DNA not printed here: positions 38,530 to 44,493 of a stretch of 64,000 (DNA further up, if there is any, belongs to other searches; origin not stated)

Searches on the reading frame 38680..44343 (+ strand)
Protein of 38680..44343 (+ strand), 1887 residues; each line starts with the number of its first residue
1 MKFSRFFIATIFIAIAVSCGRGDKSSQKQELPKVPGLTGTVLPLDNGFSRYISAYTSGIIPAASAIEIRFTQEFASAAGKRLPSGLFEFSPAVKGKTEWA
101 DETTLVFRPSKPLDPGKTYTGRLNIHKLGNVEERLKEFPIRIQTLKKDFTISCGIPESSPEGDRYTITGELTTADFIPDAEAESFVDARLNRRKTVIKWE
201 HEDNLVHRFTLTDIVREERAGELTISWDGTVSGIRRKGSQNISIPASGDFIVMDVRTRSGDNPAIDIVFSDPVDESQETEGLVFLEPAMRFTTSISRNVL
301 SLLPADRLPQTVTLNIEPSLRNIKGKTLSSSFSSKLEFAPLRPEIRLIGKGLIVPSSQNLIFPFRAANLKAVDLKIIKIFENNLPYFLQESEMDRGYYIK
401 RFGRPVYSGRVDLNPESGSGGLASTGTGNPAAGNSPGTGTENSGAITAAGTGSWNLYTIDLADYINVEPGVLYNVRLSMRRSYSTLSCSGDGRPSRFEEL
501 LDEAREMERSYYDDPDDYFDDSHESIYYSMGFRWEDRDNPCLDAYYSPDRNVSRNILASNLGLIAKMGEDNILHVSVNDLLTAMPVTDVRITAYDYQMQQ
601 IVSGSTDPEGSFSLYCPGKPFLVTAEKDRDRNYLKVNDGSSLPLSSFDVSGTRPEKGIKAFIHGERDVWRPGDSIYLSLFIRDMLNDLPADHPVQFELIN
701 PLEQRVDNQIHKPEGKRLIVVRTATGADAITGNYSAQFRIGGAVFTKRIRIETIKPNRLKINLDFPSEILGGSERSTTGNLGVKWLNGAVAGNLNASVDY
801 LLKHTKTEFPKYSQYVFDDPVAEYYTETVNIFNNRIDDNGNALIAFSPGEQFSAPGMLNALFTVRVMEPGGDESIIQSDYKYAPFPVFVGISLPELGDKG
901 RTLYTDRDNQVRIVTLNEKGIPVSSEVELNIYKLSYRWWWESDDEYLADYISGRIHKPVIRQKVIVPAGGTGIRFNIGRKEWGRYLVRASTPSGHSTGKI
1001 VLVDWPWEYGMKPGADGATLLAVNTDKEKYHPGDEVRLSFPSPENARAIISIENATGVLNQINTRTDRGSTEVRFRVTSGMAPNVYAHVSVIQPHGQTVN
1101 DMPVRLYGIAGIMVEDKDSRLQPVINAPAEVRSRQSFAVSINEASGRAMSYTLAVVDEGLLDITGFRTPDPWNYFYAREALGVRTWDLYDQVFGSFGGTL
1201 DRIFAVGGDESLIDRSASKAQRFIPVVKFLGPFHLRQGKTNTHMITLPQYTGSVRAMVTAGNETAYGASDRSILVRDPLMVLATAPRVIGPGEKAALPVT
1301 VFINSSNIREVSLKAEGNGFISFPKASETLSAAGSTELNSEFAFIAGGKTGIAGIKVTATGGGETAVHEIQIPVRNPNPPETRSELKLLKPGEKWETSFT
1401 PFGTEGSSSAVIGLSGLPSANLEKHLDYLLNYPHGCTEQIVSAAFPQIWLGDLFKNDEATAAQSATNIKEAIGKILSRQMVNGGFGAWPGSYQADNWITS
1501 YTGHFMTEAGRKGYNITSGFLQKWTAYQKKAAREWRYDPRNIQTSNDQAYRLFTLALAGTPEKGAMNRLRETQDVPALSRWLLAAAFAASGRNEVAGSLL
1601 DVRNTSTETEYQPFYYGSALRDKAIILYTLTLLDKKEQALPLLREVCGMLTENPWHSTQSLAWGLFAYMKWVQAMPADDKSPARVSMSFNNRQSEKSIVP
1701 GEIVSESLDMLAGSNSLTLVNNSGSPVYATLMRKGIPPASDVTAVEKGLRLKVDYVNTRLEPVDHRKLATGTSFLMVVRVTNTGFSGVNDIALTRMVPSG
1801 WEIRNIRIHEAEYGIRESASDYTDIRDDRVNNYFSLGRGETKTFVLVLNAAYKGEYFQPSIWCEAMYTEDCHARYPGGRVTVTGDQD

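Call 86: search_protein_families(library=pfam, proteins=[window:38680-44343:+], max_evalue=0.00001)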
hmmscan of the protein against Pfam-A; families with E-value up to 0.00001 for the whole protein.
window:38680-44343:+ (1887 aa): 7 families
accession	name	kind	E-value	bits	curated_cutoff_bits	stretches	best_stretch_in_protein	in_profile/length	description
PF11974.14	bMG3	-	6.8e-18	65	34.9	1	558-652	1-101/103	Bacterial alpha-2-macroglobulin MG3 domain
PF07703.20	A2M_BRD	-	2.9e-17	63.7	22.7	1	1022-1162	2-139/140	Alpha-2-macroglobulin bait region domain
PF17962.7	bMG6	-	1.1e-13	51.7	23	1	900-1005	8-112/112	Bacterial macroglobulin domain 6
PF01835.25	MG2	-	1.7e-10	41.5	32.8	1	659-749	1-94/96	MG2 domain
PF17973.7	bMG10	-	9.9e-10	39.1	26.2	1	1748-1869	1-130/131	Bacterial Alpha-2-macroglobulin MG10 domain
PF17972.7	bMG5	-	2.4e-08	34.8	26.5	1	758-871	2-114/127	Bacterial Alpha-2-macroglobulin MG5 domain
PF00207.28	A2M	-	7.4e-07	29.4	21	0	1239-1313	14-90/92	Alpha-2-macroglobulin family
